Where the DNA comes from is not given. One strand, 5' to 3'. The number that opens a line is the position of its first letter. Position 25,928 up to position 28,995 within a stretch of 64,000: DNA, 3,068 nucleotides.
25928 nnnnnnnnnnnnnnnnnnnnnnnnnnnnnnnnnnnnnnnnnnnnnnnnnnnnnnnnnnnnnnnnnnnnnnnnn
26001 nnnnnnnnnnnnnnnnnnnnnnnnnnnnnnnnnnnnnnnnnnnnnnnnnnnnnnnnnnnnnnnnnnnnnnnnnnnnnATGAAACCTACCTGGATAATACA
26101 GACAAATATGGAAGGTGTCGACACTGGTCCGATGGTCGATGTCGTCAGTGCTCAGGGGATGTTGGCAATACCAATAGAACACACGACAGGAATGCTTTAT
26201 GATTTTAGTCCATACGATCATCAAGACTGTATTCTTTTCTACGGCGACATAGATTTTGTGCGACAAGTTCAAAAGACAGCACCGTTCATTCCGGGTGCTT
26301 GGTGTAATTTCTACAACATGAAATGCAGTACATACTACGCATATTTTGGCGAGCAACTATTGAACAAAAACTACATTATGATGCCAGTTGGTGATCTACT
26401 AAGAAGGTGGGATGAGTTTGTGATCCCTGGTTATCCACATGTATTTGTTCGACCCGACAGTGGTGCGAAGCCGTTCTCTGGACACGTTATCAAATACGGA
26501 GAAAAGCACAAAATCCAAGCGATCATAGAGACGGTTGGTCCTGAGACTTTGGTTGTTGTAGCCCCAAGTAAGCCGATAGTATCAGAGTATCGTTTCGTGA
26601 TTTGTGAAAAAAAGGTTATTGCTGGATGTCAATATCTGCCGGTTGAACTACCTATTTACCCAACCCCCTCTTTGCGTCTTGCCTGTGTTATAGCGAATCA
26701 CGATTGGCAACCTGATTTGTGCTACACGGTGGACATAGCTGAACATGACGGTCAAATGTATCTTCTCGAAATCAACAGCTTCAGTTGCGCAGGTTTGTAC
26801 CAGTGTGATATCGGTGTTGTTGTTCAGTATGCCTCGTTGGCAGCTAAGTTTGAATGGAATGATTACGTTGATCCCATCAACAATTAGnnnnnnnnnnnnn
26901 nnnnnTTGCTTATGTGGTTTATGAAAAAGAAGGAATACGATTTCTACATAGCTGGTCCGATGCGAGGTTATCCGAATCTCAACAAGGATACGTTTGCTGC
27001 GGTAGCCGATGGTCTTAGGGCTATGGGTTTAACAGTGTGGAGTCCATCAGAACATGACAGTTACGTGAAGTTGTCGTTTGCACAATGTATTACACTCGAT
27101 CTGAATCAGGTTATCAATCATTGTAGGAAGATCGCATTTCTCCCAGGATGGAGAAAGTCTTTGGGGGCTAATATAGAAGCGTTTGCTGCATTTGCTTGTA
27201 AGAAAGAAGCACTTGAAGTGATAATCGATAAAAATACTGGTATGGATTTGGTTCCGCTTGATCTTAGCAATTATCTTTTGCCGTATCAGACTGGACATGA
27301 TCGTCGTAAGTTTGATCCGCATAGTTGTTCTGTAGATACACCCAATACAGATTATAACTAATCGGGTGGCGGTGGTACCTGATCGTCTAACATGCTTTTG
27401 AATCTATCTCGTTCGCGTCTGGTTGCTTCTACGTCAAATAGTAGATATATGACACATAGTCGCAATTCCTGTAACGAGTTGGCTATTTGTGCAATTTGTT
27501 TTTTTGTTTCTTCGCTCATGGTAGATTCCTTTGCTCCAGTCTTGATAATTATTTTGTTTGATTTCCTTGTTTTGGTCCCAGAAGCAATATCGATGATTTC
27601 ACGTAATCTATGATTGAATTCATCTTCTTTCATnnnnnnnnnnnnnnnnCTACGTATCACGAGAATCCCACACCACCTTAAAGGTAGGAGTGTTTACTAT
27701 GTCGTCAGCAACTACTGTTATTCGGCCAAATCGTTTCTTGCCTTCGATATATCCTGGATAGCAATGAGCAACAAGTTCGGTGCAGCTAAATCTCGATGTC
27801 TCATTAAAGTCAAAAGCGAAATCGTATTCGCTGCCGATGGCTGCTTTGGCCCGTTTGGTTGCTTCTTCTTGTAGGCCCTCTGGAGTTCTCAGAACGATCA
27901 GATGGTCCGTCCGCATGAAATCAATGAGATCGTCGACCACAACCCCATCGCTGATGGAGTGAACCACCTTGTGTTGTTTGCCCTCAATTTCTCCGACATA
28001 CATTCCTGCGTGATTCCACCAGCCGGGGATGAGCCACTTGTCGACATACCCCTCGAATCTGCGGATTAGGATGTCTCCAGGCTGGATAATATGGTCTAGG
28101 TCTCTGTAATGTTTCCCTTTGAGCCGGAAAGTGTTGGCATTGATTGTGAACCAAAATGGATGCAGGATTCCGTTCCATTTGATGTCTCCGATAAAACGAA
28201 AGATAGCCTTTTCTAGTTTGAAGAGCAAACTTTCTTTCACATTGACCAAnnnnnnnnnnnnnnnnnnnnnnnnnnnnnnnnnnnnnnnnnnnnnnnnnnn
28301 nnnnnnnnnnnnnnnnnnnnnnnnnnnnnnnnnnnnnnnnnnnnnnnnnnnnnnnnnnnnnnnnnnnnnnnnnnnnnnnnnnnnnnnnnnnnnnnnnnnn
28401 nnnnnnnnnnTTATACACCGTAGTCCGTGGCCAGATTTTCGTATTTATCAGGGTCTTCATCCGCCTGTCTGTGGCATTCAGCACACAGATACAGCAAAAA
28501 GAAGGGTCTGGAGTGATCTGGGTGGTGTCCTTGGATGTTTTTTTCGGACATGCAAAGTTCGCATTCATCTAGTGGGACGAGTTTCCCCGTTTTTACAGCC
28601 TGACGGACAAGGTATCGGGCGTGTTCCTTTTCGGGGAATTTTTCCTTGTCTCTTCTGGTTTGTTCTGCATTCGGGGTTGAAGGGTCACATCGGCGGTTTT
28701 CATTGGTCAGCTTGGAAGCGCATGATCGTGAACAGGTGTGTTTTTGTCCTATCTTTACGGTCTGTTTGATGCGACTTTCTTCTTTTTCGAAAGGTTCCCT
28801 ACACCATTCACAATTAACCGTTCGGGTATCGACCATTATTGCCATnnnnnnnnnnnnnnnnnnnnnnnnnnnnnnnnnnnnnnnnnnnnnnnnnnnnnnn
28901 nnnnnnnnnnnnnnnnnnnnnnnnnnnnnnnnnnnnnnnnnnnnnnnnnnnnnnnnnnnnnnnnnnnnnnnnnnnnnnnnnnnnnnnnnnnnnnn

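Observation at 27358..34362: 7-kb inverted accessory island: NTase, NUDIX, MazG, SPFH, two HNH nucleases, papain-like hydrolase, DNA MTase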

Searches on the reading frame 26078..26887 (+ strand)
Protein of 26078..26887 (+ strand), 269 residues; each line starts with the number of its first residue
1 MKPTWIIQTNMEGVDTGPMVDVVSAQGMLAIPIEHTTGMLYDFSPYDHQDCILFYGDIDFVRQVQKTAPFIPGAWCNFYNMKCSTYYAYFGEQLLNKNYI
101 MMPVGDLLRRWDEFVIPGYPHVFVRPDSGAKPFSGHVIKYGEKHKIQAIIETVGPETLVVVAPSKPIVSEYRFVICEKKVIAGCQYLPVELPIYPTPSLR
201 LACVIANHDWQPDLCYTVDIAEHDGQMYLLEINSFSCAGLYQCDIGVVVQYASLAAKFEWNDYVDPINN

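Call 6: search_protein_families(library=pfam, proteins=[window:26078-26887:+], max_evalue=0.01)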
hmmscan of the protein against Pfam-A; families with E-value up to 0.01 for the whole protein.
window:26078-26887:+ (269 aa): 2 families
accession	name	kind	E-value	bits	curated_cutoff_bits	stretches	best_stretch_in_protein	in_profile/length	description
PF18299.6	R2K_2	-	1.2e-11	45.1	26.2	1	120-245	20-141/147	ATP-grasp domain, R2K clade family 2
PF14243.11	R2K_3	-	9.5e-09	36.1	26.3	1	123-249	45-166/169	ATP-grasp domain, R2K clade family 3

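Call 16: find_related_loci(query=window:26078-26887:+, collection=viral_contigs, flank=10000)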
Query window:26078-26887:+ (269 aa) in viral_contigs; peptide patterns used: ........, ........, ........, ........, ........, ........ (x = any residue, [..] = any of these).
No stretch of DNA in the collection matches any of the patterns.

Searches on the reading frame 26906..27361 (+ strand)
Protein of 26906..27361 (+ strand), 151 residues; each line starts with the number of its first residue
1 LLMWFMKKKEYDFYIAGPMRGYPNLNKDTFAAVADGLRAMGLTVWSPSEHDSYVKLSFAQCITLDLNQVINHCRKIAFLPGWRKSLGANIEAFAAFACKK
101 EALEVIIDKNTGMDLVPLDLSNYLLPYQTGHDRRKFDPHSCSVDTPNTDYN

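Call 6: search_protein_families(library=pfam, proteins=[window:26906-27361:+], max_evalue=0.01)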
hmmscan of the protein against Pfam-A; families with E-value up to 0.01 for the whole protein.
window:26906-27361:+ (151 aa): 1 family
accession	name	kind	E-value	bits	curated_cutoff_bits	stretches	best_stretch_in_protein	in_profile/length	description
PF14359.12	DUF4406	-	2.8e-16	60.1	22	1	13-100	3-87/91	Domain of unknown function (DUF4406)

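Call 32: search_protein_families(library=ncbifam, proteins=[window:26906-27361:+], max_evalue=0.001)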
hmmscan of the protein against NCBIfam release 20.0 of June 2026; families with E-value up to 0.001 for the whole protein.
window:26906-27361:+ (151 aa): 0 families

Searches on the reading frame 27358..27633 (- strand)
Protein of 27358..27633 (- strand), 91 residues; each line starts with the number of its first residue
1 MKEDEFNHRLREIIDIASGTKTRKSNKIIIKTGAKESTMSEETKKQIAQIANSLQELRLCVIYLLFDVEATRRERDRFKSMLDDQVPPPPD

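Call 3: search_protein_families(library=pfam, proteins=[window:27358-27633:-], max_evalue=0.01)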
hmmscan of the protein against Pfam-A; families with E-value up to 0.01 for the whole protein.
window:27358-27633:- (91 aa): 0 families

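Call 7: search_protein_families(library=phrogs, proteins=[window:27358-27633:-], max_evalue=0.001)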
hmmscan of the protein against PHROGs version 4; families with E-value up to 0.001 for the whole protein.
window:27358-27633:- (91 aa): 0 families

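Call 8: search_protein_families(library=padloc, proteins=[window:27358-27633:-], max_evalue=0.01)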
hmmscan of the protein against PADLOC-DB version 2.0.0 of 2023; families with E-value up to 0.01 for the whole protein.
window:27358-27633:- (91 aa): 0 families

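Call 31: search_protein_families(library=pfam, proteins=[window:27358-27633:-], max_evalue=1)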
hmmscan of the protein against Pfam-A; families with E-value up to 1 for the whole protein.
window:27358-27633:- (91 aa): 2 families
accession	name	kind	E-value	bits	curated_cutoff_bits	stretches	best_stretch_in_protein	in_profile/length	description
PF06327.19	Adcy_cons_dom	-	0.15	13.1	21.1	0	3-27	50-73/98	Adenylate cyclase, conserved domain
PF22510.1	FlhF_N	-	0.23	12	27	1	23-45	5-27/54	Flagellar biosynthesis protein FlhF, N domain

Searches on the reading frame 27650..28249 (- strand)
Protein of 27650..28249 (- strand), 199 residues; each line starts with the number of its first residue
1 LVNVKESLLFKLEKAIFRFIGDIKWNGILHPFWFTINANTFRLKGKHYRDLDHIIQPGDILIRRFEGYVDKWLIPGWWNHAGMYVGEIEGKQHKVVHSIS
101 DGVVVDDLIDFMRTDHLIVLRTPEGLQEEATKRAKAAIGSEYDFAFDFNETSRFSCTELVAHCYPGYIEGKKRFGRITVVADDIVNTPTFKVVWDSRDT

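Call 3: search_protein_families(library=pfam, proteins=[window:27650-28249:-], max_evalue=0.01)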
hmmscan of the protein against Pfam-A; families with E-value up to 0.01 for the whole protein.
window:27650-28249:- (199 aa): 1 family
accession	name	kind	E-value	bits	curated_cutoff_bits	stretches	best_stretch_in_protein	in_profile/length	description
PF05708.18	Peptidase_C92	-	2.6e-16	60.6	27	1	55-166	2-119/166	Permuted papain-like amidase enzyme, YaeF/YiiX, C92 family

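Call 7: search_protein_families(library=phrogs, proteins=[window:27650-28249:-], max_evalue=0.001)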
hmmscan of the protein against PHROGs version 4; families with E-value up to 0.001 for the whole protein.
window:27650-28249:- (199 aa): 0 families

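Call 8: search_protein_families(library=padloc, proteins=[window:27650-28249:-], max_evalue=0.01)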
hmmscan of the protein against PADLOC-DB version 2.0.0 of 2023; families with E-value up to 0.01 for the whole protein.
window:27650-28249:- (199 aa): 1 family
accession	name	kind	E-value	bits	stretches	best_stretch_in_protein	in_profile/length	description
PDLC02729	PbeC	-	0.0023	14.5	1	114-160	623-665/668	PbeC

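Call 32: search_protein_families(library=ncbifam, proteins=[window:27650-28249:-], max_evalue=0.001)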
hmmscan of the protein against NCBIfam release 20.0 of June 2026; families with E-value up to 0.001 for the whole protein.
window:27650-28249:- (199 aa): 1 family
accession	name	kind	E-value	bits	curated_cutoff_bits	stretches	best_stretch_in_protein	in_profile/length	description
NF007458.0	PRK10030.1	equivalog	0.00035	20.1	216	1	80-164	52-142/205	YiiX family permuted papain-like enzyme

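Call 46: search_solved_structures(query=window:27650-28249:-, max_evalue=0.01, show_alignments=1)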
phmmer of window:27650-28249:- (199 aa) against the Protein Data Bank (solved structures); distinct sequences matched with E-value up to 0.01: 0.

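Call 93: search_dna_similar(query=window:27650-28249:-, collection=phages, mode=protein, max_rows=12, max_evalue=0.001)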
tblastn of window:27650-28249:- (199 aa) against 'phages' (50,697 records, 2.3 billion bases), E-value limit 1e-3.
No match.

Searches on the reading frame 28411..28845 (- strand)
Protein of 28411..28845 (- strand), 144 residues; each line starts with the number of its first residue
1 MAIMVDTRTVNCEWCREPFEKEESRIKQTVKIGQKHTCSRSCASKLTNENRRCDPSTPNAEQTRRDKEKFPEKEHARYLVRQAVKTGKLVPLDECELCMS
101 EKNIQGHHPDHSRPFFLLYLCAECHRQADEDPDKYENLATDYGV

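Call 3: search_protein_families(library=pfam, proteins=[window:28411-28845:-], max_evalue=0.01)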
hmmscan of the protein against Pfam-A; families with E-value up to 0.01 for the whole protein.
window:28411-28845:- (144 aa): 0 families

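Call 7: search_protein_families(library=phrogs, proteins=[window:28411-28845:-], max_evalue=0.001)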
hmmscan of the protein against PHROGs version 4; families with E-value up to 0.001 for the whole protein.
window:28411-28845:- (144 aa): 2 families
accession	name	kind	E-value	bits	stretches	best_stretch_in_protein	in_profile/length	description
phrog_2340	-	DNA, RNA and nucleotide metabolism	9.3e-15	56.1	1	7-128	33-159/171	endonuclease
phrog_11793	-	unknown function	4.2e-09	37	1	76-127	4-55/65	-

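Call 8: search_protein_families(library=padloc, proteins=[window:28411-28845:-], max_evalue=0.01)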
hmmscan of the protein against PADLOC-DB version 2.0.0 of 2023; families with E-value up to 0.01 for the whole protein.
window:28411-28845:- (144 aa): 0 families

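Call 22: search_protein_families(library=pfam, proteins=[window:28411-28845:-], max_evalue=0.1)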
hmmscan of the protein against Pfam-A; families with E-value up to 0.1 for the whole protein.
window:28411-28845:- (144 aa): 0 families

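Call 32: search_protein_families(library=ncbifam, proteins=[window:28411-28845:-], max_evalue=0.001)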
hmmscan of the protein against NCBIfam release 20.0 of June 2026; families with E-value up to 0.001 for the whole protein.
window:28411-28845:- (144 aa): 0 families

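Call 95: search_solved_structures(query=window:28411-28845:-, max_evalue=1, show_alignments=1)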
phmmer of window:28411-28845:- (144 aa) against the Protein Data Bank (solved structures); distinct sequences matched with E-value up to 1: 1.
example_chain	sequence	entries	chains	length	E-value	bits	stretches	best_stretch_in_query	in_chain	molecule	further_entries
1z6m_A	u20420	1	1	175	0.55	13.8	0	4-35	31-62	conserved hypothetical protein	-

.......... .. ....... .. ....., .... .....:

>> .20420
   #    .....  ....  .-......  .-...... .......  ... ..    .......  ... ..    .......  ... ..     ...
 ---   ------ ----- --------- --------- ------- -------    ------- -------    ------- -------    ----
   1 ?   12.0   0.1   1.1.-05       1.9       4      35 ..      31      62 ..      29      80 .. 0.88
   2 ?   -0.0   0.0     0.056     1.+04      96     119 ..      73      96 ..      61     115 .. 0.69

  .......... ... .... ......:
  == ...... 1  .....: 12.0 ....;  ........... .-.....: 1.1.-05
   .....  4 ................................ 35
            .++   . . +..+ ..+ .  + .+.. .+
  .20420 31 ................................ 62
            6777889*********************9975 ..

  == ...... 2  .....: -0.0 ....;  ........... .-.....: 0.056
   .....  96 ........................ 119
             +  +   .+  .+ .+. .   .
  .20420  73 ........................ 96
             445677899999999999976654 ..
